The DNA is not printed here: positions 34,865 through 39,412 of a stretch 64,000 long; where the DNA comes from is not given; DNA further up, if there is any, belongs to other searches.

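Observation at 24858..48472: A ~60-aa module reused 12 times across four fiber proteins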

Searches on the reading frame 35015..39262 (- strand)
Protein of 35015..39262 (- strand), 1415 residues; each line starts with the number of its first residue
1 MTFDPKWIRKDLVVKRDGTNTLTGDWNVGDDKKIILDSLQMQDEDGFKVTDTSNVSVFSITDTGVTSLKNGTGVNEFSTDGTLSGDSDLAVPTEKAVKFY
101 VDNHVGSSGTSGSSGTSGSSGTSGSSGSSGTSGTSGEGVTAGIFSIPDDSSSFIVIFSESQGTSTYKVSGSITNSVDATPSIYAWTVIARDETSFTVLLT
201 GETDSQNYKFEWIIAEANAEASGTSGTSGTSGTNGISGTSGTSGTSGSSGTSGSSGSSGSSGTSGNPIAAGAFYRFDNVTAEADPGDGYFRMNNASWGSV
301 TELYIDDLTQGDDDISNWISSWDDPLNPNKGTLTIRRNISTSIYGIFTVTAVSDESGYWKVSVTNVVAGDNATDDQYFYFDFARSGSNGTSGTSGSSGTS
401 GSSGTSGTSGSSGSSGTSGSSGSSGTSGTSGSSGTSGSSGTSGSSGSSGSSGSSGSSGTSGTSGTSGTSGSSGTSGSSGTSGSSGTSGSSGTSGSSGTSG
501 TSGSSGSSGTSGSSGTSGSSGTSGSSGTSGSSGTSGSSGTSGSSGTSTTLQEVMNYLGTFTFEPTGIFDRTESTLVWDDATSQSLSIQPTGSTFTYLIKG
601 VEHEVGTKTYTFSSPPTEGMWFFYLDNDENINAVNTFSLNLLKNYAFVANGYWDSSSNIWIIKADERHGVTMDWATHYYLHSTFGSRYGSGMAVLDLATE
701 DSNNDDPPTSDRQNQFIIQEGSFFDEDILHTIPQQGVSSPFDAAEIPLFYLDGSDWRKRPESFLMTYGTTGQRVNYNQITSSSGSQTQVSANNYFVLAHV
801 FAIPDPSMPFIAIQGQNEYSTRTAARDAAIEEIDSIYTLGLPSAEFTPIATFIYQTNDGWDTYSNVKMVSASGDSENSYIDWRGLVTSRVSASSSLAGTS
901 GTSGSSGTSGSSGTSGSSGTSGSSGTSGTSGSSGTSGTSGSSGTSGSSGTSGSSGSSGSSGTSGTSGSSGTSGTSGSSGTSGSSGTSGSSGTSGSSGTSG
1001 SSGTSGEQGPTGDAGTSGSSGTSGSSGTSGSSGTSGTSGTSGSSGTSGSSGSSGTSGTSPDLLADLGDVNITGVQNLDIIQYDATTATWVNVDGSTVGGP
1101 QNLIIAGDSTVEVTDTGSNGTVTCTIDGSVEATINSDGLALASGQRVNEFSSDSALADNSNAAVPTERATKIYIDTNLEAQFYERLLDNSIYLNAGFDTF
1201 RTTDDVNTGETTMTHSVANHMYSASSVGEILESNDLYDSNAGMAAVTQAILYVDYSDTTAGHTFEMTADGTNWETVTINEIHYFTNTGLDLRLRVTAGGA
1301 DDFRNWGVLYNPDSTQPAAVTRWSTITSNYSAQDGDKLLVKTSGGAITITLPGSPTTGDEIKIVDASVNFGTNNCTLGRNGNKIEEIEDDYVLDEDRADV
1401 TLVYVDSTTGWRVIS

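Call 6: search_protein_families(library=pfam, proteins=[window:35015-39262:-], max_evalue=1)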
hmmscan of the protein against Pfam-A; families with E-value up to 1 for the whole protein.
window:35015-39262:- (1415 aa): 2 families
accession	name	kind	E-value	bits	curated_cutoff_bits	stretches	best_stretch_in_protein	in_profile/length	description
PF01391.23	Collagen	-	5.2e-53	177.1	27.2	8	386-443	1-58/60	Collagen triple helix repeat (20 copies)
PF16760.10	CBM53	-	0.0084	16.8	27.6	1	1182-1211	4-33/57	Starch/carbohydrate-binding module (family 53)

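Call 7: search_protein_families(library=phrogs, proteins=[window:35015-39262:-], max_evalue=0.01)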
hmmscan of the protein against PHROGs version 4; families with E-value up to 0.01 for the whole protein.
window:35015-39262:- (1415 aa): 31 families (the best 25 are shown)
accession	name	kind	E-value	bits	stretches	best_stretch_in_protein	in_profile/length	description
phrog_6320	-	tail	1.6e-55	190.2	4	897-1156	82-332/745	tail fiber protein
phrog_5073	-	tail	2.1e-52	179.8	5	351-482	229-357/519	tail fiber protein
phrog_8745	-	tail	6.4e-38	130.8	5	871-998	1357-1480/1803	tail fiber protein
phrog_1806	-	tail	2.2e-35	123.3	5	864-1032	65-232/276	collagen like minor tail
phrog_366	-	tail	5.3e-34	119.5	5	975-1104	305-399/474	tail fiber protein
phrog_18350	-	tail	1.4e-26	94.7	5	383-476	105-196/253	tail fiber protein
phrog_819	-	tail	1.8e-24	87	3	898-1265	538-891/1024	tail protein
phrog_26246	-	tail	7.9e-21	75.6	4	860-1009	51-200/329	tail protein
phrog_29268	-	unknown function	9.2e-20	71.3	5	349-512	369-532/653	-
phrog_33406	-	tail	2.6e-19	70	4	970-1058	185-273/651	tail fiber protein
phrog_38766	-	head and packaging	1.5e-14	54.4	4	958-1056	76-174/478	virion structural protein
phrog_4302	-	unknown function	2.8e-14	53.8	1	1325-1412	262-349/499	-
phrog_38806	-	unknown function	5.4e-13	50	1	973-1073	67-167/285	-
phrog_10972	-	tail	3.8e-12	47.3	0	479-556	157-237/343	tail fiber protein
phrog_1658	-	unknown function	1.5e-11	45.5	0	889-977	37-125/239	-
phrog_8859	-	unknown function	2.8e-10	40.7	1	1324-1415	42-128/400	-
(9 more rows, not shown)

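Call 50: search_protein_families(library=ncbifam, proteins=[window:35015-39262:-], max_evalue=0.1)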
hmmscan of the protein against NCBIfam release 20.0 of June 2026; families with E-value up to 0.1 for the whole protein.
window:35015-39262:- (1415 aa): 3 families
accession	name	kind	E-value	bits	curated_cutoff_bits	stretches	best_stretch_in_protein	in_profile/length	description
NF038329.2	gly_rich_SclB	equivalog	5.5e-51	173.9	325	3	897-1057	125-286/442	LPXTG-anchored collagen-like adhesin Scl2/SclB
NF046116.1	adhesin_Lcl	equivalog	3.5e-42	144.4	500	3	897-1123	68-287/431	collagen-like adhesin Lcl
NF038330.1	adhesin_SclA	exception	5.8e-31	108.5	400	3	900-1048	110-258/405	LPXTG-anchored collagen-like adhesin Scl1/SclA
